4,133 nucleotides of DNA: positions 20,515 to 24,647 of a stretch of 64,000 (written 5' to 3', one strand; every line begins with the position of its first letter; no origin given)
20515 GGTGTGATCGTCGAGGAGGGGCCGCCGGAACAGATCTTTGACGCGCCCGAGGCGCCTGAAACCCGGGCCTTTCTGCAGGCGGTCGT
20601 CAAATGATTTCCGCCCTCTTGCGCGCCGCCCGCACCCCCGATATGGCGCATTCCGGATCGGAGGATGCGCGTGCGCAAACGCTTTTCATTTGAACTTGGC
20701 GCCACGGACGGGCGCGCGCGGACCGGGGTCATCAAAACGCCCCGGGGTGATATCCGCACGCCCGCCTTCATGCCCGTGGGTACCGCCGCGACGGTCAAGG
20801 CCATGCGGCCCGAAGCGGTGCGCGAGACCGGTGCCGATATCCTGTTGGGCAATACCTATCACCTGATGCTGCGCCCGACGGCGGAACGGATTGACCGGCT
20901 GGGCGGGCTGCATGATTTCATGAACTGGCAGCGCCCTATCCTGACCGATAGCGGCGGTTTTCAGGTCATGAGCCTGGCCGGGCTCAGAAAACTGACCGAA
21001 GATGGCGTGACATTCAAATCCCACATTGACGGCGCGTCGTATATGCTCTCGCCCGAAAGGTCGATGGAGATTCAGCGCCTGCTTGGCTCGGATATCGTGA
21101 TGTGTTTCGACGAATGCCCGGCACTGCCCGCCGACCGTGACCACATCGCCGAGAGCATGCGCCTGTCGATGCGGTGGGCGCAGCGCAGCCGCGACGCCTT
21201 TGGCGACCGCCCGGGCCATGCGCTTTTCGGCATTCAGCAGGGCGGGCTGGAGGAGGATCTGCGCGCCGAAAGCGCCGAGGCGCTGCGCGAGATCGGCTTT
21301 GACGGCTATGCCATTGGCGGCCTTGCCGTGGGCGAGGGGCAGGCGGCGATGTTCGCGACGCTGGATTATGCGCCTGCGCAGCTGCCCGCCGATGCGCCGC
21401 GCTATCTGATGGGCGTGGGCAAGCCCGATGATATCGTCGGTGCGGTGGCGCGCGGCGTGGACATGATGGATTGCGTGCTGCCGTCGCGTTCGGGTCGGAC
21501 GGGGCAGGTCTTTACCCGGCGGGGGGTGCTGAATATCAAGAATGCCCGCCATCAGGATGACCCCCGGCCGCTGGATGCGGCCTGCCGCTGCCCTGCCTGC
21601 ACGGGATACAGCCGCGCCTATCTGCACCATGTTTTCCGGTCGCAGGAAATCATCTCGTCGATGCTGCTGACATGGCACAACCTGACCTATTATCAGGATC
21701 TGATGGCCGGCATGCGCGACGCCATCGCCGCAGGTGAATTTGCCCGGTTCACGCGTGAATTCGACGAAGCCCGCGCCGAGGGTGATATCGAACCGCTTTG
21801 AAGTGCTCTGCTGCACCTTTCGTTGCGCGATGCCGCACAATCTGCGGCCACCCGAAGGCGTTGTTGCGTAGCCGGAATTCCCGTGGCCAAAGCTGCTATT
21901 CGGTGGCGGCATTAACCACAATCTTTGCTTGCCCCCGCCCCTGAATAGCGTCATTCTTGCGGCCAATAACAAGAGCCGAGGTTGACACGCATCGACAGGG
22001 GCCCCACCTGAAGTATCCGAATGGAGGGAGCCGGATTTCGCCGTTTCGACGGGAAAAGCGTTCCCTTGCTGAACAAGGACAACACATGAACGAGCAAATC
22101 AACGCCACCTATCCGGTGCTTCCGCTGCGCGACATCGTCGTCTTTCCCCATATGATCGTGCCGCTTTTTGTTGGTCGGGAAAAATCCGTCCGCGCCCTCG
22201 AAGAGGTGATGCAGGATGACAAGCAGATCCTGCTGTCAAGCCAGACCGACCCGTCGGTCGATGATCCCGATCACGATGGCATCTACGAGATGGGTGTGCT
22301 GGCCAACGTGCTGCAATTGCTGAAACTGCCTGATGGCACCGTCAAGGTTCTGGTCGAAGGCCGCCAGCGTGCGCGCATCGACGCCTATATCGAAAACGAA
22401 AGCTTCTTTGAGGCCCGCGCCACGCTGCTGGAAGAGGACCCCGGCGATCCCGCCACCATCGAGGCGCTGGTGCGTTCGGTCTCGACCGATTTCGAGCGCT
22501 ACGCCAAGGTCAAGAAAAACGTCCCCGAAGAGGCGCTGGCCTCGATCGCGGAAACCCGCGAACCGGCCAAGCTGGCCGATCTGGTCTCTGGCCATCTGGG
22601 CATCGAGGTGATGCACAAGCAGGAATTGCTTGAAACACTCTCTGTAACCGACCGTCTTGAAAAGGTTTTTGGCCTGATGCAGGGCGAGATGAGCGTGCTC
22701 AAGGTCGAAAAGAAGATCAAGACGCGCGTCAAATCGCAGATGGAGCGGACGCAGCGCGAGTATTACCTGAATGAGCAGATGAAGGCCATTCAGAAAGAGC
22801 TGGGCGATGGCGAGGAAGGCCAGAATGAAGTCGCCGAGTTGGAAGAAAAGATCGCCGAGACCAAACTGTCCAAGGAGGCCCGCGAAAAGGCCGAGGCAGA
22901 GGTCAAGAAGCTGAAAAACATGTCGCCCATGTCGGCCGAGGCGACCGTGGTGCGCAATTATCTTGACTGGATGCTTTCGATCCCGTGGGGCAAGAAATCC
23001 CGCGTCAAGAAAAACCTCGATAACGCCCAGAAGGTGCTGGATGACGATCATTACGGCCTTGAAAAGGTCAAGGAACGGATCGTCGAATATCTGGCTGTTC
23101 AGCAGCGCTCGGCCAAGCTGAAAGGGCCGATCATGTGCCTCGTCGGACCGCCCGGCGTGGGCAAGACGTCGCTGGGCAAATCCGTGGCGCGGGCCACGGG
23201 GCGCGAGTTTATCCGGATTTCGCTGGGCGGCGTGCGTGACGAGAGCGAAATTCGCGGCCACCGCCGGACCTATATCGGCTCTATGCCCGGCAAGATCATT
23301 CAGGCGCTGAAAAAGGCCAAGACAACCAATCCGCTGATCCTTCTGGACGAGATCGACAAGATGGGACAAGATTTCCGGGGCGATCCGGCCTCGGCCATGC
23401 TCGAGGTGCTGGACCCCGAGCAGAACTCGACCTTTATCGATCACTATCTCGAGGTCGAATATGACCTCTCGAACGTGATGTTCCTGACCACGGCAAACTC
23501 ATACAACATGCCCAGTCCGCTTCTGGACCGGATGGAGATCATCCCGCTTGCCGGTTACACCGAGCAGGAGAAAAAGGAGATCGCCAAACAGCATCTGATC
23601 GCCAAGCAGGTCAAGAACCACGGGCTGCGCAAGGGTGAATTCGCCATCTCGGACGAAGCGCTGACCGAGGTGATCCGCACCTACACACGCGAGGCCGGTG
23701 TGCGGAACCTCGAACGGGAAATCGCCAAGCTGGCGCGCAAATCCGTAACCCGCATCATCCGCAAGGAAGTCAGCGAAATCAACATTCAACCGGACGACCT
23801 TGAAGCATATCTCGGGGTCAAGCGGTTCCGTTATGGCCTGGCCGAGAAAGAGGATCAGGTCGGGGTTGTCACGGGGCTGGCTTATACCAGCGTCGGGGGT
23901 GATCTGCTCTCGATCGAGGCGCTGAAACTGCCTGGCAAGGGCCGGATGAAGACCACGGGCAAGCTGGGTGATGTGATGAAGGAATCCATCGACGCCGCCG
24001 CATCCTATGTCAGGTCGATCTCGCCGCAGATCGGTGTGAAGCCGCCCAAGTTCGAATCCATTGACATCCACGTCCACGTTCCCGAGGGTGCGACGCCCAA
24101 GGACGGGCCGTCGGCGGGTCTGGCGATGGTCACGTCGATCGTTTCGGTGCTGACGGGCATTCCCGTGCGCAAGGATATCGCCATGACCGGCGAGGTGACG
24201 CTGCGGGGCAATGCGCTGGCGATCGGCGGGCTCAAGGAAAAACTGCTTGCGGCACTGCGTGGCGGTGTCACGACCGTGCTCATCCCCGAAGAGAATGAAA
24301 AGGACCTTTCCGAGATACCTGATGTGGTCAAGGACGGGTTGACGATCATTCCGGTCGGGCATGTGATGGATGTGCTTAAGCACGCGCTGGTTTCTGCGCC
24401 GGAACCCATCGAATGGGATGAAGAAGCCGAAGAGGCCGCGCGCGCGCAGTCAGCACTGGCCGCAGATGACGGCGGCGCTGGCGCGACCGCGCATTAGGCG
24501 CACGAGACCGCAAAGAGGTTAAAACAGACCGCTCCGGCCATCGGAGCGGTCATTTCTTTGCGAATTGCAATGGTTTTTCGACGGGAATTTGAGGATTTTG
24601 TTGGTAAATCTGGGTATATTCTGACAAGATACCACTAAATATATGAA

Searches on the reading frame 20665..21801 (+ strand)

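Call 12: search_protein_families(library=pfam, proteins=[window:20665-21801:+], max_evalue=0.5)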
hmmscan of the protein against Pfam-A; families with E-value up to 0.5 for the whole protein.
window:20665-21801:+ (378 aa): 1 family
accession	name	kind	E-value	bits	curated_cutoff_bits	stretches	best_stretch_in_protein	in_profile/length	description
PF01702.25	TGT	-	1.4e-153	511.7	26.3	1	17-370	2-355/357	Queuine tRNA-ribosyltransferase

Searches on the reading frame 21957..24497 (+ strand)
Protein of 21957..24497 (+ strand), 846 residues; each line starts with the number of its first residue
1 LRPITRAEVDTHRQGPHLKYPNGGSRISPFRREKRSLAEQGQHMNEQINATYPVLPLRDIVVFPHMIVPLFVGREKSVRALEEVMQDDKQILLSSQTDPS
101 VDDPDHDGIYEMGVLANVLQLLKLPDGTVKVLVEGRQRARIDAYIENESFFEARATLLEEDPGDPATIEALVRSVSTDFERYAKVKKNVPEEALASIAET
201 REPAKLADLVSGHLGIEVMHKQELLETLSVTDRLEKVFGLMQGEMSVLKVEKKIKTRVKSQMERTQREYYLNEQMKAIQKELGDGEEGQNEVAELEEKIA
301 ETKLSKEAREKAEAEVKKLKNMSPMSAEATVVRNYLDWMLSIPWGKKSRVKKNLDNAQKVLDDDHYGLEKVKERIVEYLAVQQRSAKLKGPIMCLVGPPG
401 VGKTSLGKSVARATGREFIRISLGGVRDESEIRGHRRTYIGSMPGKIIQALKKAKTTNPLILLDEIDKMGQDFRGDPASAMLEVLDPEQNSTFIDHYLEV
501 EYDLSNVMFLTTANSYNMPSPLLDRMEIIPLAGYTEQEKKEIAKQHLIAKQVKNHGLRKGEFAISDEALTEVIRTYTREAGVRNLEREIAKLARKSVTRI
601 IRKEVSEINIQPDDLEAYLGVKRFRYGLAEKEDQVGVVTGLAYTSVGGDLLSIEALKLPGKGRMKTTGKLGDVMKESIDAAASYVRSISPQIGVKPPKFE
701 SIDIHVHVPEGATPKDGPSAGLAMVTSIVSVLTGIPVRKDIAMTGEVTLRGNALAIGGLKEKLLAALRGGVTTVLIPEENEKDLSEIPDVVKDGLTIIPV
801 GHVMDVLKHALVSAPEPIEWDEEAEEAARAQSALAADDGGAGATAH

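Call 12: search_protein_families(library=pfam, proteins=[window:21957-24497:+], max_evalue=0.5)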
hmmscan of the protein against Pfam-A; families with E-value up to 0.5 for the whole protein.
window:21957-24497:+ (846 aa): 22 families
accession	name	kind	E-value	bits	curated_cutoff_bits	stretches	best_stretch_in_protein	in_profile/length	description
PF05362.19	Lon_C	-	2.9e-92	308.3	21.1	1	610-812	2-204/205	Lon protease (S16) C-terminal proteolytic domain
PF02190.22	LON_substr_bdg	-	1.9e-53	181.8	28.7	1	51-242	1-199/200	ATP-dependent protease La (LON) substrate-binding domain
PF00004.35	AAA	-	6.2e-25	88.6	21.2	1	393-529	1-126/131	ATPase family associated with various cellular activities (AAA)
PF22667.2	Lon_lid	-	2.3e-21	75.6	27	1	553-604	1-52/57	Lon protease AAA+ ATPase lid domain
PF07728.20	AAA_5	-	4.7e-07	30.3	22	1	393-473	2-82/139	AAA domain (dynein-related subfamily)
PF13541.12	ChlI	-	1.4e-05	25.5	27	1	664-780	12-121/121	Subunit ChlI of Mg-chelatase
PF08298.17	AAA_PrkA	-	1.8e-05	24.4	25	1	348-412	43-107/358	PrkA AAA domain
PF13401.12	AAA_22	-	7.6e-05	23.5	27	1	391-474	6-97/130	AAA domain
PF13191.12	AAA_16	-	0.00038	21.4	32.6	1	386-419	20-53/167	AAA ATPase domain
PF07724.20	AAA_2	-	0.0011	19.4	27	1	394-515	7-125/166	AAA domain (Cdc48 subfamily)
PF13173.12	AAA_14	-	0.002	18.6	27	1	391-469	3-74/129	AAA domain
PF05496.18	RuvB_N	-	0.0036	17.5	27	1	363-418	7-61/159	Holliday junction DNA helicase RuvB P-loop domain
PF07726.17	AAA_3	-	0.013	15.8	27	1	395-497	4-97/131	ATPase family associated with various cellular activities (AAA)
PF01695.23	IstB_IS21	-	0.02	14.8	24.1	1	357-486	60-180/238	IstB-like ATP binding protein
PF03266.21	NTPase_1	-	0.029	14.6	23.9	0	394-417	3-26/168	NTPase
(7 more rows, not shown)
